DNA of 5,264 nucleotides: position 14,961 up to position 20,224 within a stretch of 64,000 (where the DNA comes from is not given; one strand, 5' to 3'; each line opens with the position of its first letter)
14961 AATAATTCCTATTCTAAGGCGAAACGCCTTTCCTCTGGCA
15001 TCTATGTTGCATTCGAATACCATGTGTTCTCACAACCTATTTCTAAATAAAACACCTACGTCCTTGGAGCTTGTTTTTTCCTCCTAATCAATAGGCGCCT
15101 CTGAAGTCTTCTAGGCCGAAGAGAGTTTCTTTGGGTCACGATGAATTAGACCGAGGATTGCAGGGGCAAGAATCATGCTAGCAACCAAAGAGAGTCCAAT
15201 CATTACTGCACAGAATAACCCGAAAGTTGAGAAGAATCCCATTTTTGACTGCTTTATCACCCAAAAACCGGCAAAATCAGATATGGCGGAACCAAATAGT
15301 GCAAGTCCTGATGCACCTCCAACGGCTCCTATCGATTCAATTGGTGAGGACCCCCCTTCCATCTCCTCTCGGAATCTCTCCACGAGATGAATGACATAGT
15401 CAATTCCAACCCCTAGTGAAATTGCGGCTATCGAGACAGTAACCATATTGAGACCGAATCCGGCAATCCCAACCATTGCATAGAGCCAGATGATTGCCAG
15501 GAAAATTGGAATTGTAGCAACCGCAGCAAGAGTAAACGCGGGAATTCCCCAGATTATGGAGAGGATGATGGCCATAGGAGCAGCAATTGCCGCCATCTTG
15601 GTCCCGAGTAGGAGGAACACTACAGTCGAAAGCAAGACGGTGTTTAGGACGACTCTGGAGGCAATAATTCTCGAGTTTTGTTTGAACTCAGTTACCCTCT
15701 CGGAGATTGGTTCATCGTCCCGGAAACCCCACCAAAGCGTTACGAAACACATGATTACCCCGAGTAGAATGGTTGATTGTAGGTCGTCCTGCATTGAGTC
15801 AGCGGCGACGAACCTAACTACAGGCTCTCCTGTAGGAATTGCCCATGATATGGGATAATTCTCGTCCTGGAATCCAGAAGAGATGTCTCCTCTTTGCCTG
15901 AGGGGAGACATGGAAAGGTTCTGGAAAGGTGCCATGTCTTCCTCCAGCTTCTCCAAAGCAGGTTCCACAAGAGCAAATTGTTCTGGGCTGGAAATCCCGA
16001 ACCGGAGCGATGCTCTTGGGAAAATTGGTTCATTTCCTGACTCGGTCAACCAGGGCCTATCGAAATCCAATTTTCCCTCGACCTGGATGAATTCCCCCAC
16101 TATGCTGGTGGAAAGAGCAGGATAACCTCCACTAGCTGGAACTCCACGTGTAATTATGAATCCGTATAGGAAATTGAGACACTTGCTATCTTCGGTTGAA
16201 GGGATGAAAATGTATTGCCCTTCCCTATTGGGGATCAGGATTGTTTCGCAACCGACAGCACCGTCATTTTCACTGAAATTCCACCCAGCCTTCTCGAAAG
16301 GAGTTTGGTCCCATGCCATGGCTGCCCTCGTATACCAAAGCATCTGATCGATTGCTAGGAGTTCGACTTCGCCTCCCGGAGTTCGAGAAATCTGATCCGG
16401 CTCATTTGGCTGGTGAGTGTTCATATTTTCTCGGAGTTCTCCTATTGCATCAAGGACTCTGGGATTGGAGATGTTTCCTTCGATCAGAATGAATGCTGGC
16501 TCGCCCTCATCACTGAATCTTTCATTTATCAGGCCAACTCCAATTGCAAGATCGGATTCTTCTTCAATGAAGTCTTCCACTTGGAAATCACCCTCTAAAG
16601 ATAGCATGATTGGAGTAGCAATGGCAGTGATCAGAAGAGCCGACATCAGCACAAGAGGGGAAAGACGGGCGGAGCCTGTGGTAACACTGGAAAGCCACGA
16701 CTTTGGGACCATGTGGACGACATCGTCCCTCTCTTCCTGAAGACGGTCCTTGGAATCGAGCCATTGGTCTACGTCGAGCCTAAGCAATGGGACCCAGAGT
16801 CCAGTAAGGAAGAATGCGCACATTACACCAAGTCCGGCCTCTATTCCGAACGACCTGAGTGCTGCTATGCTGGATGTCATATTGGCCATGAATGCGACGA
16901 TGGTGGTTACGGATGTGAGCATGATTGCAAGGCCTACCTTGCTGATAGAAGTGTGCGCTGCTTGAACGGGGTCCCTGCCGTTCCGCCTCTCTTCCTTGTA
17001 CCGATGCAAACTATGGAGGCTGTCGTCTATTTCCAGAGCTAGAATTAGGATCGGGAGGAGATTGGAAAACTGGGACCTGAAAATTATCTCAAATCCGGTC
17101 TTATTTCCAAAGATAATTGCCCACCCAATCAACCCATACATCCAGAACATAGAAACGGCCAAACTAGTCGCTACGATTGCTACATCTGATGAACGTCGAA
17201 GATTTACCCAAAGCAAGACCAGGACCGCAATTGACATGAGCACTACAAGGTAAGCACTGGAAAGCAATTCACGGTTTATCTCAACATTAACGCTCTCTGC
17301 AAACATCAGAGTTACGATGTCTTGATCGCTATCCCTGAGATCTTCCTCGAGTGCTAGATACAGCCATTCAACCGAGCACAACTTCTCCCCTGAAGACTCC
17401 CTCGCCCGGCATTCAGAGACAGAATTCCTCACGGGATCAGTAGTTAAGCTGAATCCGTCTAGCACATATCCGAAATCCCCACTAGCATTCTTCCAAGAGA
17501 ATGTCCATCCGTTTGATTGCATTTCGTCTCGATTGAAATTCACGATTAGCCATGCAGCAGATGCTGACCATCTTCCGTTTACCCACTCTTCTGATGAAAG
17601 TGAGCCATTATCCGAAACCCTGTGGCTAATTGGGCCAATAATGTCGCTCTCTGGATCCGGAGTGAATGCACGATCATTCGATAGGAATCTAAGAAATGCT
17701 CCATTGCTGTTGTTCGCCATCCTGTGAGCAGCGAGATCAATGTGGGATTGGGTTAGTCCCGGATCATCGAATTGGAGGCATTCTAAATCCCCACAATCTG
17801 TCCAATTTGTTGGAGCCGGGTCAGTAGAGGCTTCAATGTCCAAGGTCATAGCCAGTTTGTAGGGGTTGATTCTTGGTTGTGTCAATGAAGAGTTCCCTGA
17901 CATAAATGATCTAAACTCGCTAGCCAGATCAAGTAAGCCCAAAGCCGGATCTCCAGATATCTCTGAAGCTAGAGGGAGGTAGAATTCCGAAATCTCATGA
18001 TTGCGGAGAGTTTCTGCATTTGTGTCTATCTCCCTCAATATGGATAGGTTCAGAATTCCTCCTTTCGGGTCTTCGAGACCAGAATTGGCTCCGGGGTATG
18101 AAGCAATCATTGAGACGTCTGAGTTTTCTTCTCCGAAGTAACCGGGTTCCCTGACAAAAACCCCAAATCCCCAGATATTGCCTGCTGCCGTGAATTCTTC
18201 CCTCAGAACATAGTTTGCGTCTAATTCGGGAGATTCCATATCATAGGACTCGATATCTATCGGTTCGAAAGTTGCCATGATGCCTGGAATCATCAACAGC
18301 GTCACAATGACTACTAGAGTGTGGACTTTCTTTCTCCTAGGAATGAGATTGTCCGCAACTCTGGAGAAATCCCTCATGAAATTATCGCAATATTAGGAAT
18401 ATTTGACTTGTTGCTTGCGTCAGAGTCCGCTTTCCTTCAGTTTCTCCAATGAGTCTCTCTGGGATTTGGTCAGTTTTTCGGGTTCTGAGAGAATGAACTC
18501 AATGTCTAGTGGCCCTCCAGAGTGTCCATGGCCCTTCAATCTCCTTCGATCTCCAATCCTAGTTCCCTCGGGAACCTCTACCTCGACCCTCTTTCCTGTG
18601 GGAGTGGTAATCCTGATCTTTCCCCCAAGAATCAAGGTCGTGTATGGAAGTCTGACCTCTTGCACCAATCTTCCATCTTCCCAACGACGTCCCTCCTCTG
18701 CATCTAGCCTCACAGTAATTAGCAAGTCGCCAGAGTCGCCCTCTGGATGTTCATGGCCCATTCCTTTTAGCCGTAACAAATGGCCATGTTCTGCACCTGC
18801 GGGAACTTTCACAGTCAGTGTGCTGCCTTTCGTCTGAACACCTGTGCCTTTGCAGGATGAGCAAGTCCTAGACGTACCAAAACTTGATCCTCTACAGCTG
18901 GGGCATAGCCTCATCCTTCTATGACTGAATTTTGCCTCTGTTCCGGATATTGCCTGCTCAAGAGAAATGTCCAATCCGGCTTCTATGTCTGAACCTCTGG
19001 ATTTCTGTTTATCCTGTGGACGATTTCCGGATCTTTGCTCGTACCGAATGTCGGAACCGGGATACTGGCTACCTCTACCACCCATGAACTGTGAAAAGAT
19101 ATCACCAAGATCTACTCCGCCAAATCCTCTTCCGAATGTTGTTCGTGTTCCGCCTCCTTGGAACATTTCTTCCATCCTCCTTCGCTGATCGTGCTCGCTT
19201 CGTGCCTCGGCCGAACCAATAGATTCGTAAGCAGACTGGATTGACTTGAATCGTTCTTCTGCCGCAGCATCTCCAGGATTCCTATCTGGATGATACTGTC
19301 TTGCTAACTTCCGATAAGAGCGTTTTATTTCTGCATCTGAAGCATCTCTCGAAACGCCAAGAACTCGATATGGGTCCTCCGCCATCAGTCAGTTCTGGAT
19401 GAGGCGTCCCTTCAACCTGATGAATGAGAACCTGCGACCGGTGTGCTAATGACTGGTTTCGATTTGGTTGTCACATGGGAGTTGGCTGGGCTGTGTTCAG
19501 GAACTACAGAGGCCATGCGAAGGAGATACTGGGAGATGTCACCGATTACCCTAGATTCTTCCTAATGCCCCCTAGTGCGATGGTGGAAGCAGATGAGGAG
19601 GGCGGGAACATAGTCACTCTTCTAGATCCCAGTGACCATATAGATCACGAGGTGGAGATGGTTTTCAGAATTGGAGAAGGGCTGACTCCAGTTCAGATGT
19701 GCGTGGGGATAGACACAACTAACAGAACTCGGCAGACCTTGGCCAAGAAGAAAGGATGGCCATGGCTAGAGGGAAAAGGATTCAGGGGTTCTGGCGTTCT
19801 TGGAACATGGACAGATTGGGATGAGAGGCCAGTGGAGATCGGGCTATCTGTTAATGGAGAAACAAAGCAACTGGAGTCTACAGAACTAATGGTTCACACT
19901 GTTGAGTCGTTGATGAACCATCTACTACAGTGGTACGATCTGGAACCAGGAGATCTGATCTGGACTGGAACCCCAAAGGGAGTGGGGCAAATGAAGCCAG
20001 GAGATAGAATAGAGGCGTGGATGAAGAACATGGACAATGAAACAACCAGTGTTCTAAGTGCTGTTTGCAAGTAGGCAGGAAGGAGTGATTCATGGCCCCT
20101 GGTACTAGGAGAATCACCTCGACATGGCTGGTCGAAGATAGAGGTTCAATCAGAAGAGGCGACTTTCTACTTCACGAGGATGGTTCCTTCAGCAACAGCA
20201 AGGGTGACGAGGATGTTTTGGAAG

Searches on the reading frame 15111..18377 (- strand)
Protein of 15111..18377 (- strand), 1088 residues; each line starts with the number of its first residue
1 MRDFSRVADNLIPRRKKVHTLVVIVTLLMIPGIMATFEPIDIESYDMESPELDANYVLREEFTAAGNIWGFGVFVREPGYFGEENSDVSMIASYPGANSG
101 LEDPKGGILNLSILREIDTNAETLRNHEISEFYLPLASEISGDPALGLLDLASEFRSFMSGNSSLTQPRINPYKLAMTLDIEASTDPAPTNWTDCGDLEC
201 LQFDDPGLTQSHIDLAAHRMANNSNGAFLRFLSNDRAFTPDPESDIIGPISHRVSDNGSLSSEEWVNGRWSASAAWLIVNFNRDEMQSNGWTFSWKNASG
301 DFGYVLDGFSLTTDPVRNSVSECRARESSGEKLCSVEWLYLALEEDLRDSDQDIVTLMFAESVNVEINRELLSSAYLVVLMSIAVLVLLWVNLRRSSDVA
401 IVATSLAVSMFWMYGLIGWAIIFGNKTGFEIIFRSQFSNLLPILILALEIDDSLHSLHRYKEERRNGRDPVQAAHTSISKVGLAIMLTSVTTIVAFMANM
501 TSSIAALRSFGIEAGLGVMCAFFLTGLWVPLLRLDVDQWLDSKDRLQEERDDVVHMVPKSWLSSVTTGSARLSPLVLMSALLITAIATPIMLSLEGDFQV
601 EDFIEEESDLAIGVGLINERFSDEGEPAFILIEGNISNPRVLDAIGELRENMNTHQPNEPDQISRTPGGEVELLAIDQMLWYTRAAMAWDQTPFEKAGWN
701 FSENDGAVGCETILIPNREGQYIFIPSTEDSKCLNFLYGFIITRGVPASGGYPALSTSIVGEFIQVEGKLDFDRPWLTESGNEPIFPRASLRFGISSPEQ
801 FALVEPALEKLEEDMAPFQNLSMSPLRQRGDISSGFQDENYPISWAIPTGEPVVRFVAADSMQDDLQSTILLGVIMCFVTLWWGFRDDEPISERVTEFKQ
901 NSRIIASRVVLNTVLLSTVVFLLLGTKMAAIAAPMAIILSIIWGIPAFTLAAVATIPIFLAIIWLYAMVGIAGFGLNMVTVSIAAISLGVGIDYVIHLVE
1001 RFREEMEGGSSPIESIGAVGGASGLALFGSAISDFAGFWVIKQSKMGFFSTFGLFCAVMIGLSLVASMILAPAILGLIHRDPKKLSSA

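Call 50: search_protein_families(library=pfam, proteins=[window:15111-18377:-], max_evalue=0.001)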
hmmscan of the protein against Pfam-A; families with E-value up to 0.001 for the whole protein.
window:15111-18377:- (1088 aa): 3 families
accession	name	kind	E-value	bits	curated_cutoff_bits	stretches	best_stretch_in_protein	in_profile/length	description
PF03176.21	MMPL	-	3e-17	63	20.5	2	929-1081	150-305/333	MMPL family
PF12349.14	Sterol-sensing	-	5.9e-13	49.4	22.3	1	427-538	28-139/153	Sterol-sensing domain of SREBP cleavage-activation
PF02460.24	Patched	-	4.6e-09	36.7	23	1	395-524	24-145/156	Patched SSD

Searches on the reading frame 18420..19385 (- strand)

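Call 74: search_protein_families(library=pfam, proteins=[window:18420-19385:-], max_evalue=0.001)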
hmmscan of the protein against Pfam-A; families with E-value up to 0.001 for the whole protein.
window:18420-19385:- (321 aa): 2 families
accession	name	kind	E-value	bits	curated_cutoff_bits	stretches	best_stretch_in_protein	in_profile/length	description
PF01556.23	DnaJ_C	-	7.1e-26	91.5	26.6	1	134-288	1-132/152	DnaJ C terminal domain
PF00226.36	DnaJ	-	3.7e-23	81.8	27.8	1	4-66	1-63/63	DnaJ domain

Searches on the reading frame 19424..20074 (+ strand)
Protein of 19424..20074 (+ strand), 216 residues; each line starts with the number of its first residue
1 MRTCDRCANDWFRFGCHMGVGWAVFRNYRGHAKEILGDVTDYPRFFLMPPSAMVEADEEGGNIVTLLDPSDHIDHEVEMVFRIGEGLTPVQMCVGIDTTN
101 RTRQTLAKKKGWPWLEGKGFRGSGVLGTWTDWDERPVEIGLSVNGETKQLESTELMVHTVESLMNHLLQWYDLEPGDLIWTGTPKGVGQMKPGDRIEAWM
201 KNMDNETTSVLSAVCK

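Call 74: search_protein_families(library=pfam, proteins=[window:19424-20074:+], max_evalue=0.001)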
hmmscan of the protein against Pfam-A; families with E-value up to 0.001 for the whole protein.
window:19424-20074:+ (216 aa): 1 family
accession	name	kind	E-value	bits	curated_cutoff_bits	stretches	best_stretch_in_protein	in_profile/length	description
PF01557.24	FAA_hydrolase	-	8.6e-31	107.7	23.9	1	22-202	3-205/214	Fumarylacetoacetate (FAA) hydrolase C-terminal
